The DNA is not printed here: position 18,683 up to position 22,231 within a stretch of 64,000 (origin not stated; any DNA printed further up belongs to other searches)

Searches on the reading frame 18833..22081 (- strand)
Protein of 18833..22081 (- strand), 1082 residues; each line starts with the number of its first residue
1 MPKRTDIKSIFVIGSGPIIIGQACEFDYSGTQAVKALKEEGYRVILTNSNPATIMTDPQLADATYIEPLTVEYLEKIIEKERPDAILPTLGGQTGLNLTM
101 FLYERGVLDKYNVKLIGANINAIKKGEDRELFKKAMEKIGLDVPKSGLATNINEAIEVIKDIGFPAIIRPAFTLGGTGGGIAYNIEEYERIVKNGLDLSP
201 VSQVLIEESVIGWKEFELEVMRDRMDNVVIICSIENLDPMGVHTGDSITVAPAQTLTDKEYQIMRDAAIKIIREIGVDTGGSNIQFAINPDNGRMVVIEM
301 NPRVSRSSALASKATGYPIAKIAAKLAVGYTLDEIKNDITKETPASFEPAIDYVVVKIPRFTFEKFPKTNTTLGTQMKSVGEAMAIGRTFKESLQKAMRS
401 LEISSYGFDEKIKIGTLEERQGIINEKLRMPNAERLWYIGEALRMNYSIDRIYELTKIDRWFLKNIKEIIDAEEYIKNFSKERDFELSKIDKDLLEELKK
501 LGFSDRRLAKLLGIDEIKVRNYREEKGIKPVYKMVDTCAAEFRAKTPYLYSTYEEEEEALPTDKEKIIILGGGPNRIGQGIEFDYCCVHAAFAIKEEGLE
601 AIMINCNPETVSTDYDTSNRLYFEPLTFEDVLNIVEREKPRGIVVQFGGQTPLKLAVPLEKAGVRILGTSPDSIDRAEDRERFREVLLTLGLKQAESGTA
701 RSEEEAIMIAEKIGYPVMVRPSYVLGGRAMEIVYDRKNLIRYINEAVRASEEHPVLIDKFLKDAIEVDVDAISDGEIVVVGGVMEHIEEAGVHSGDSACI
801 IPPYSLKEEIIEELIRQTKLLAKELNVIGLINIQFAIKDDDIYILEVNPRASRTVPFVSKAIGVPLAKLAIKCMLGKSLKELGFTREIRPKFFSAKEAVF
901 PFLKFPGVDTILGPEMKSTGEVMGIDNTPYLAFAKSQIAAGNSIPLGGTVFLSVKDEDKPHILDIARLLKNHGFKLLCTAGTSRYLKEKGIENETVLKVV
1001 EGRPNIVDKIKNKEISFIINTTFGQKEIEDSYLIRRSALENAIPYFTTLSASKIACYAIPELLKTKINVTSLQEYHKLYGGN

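Call 63: search_protein_families(library=pfam, proteins=[window:18833-22081:-], max_evalue=0.00001)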
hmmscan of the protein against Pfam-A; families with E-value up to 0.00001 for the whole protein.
window:18833-22081:- (1082 aa): 12 families
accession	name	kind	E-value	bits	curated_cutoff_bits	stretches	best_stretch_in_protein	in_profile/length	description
PF02786.22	CPSase_L_D2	-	3.9e-112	373.3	19.8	2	128-334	1-210/211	Carbamoyl-phosphate synthase L chain, ATP binding domain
PF25596.1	CPSase_L_D1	-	2.4e-100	331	27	2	563-675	1-117/118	Carbamoyl phosphate synthase preATP-grasp domain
PF02787.25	CPSase_L_D3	-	5.3e-27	94.1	26.6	1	426-511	1-79/80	Carbamoyl-phosphate synthetase large chain, oligomerisation domain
PF02142.27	MGS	-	3.5e-22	78.8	24.1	1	962-1047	2-94/94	MGS-like domain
PF07478.18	Dala_Dala_lig_C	-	1.5e-14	54.4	24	1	702-849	24-174/204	D-ala D-ala ligase C-terminus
PF02222.28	ATP-grasp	-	3.8e-14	53.2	27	1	689-851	5-163/179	ATP-grasp domain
PF15632.11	ATPgrasp_Ter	-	2.1e-12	47.4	29.1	1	812-878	47-112/131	ATP-grasp in the biosynthetic pathway with Ter operon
PF02655.19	ATP-grasp_3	-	3.5e-09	37.4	23.2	1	709-851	26-157/160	ATP-grasp domain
PF01071.24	GARS_A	-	1.4e-08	35.3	27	0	684-850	7-188/194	Phosphoribosylglycinamide synthetase, ATP-grasp (A) domain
PF08443.16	RimK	-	1.9e-06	28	21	0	677-870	1-184/188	RimK-like ATP-grasp domain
PF13535.11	ATP-grasp_4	-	2.4e-06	27.7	27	0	201-303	52-151/160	ATP-grasp domain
PF13549.11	ATP-grasp_5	-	6e-06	26.2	27.6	0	682-719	14-51/221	ATP-grasp domain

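Call 64: find_homologous_proteins(query=window:18833-22081:-, max_evalue=1e-100)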
Query window:18833-22081:- (1082 aa): 8000 proteins with E <= 1e-100 among 8000 candidates; the best 120 are listed.
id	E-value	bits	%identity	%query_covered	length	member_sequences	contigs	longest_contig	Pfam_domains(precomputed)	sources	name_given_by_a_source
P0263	0.0e+0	2398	100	100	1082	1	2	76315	PF15632.12,PF13549.12,PF02787.26,PF02222.28,PF08443.17,PF02655.20,PF01071.25,PF07478.19,PF25596.2,PF02142.28,PF13535.12,PF02786.23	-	-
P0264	0.0e+0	2220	91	100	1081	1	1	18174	PF25596.2,PF02142.28,PF13535.12,PF15632.12,PF13549.12,PF02786.23,PF02787.26,PF02222.28,PF08443.17,PF02655.20,PF07478.19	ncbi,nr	ncbi:MAG: carbamoyl-phosphate synthase large subunit [Proteobacteria bacterium]|nr:carbamoyl-phospha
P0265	0.0e+0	2160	88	100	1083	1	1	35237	PF25596.2,PF02142.28,PF13535.12,PF15632.12,PF02786.23,PF02787.26,PF02222.28,PF08443.17,PF02655.20,PF07478.19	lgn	-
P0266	0.0e+0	1980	81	99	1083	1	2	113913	PF08442.16,PF15632.12,PF13549.12,PF02787.26,PF02222.28,PF08443.17,PF02655.20,PF07478.19,PF25596.2,PF02142.28,PF13535.12,PF02786.23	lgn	-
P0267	0.0e+0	1980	81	100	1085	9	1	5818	PF25596.2,PF02142.28,PF13535.12,PF15632.12,PF02786.23,PF02787.26,PF02222.28,PF08443.17,PF02655.20,PF01071.25,PF07478.19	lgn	-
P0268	0.0e+0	1973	81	100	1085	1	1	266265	PF15632.12,PF13549.12,PF02787.26,PF02222.28,PF08443.17,PF02655.20,PF01071.25,PF07478.19,PF25596.2,PF02142.28,PF13535.12,PF02786.23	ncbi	-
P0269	0.0e+0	1956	80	100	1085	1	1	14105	PF25596.2,PF02142.28,PF13535.12,PF15632.12,PF02786.23,PF02787.26,PF02222.28,PF08443.17,PF02655.20,PF07478.19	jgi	jgi:carbamoyl-phosphate synthase large subunit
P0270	0.0e+0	1956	79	100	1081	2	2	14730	PF25596.2,PF02142.28,PF15632.12,PF02786.23,PF02787.26,PF02222.28,PF08443.17,PF02655.20,PF07478.19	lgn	-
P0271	0.0e+0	1954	80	100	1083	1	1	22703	PF25596.2,PF02142.28,PF13535.12,PF15632.12,PF02786.23,PF02787.26,PF02222.28,PF08443.17,PF02655.20,PF01071.25,PF07478.19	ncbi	-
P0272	0.0e+0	1953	81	99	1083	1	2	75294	PF25596.2,PF02142.28,PF13535.12,PF15632.12,PF02786.23,PF02787.26,PF02222.28,PF02655.20,PF01071.25,PF07478.19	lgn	-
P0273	0.0e+0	1953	80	100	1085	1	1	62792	PF25596.2,PF02142.28,PF13535.12,PF15632.12,PF02786.23,PF02787.26,PF02222.28,PF08443.17,PF02655.20,PF07478.19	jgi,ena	-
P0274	0.0e+0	1952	80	100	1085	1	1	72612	PF25596.2,PF02142.28,PF13535.12,PF15632.12,PF02786.23,PF02787.26,PF02222.28,PF08443.17,PF02655.20,PF07478.19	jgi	jgi:carbamoyl-phosphate synthase large subunit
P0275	0.0e+0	1952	80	99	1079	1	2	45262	PF25596.2,PF02142.28,PF13535.12,PF15632.12,PF02786.23,PF02787.26,PF02222.28,PF08443.17,PF02655.20,PF07478.19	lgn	-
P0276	0.0e+0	1950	80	100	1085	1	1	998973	PF25596.2,PF02142.28,PF13535.12,PF15632.12,PF02786.23,PF02787.26,PF02222.28,PF08443.17,PF02655.20,PF07478.19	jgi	jgi:carbamoyl-phosphate synthase large subunit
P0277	0.0e+0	1947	79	100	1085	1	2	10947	PF25596.2,PF02142.28,PF13535.12,PF15632.12,PF13549.12,PF02786.23,PF02787.26,PF02222.28,PF08443.17,PF02655.20,PF07478.19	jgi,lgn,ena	-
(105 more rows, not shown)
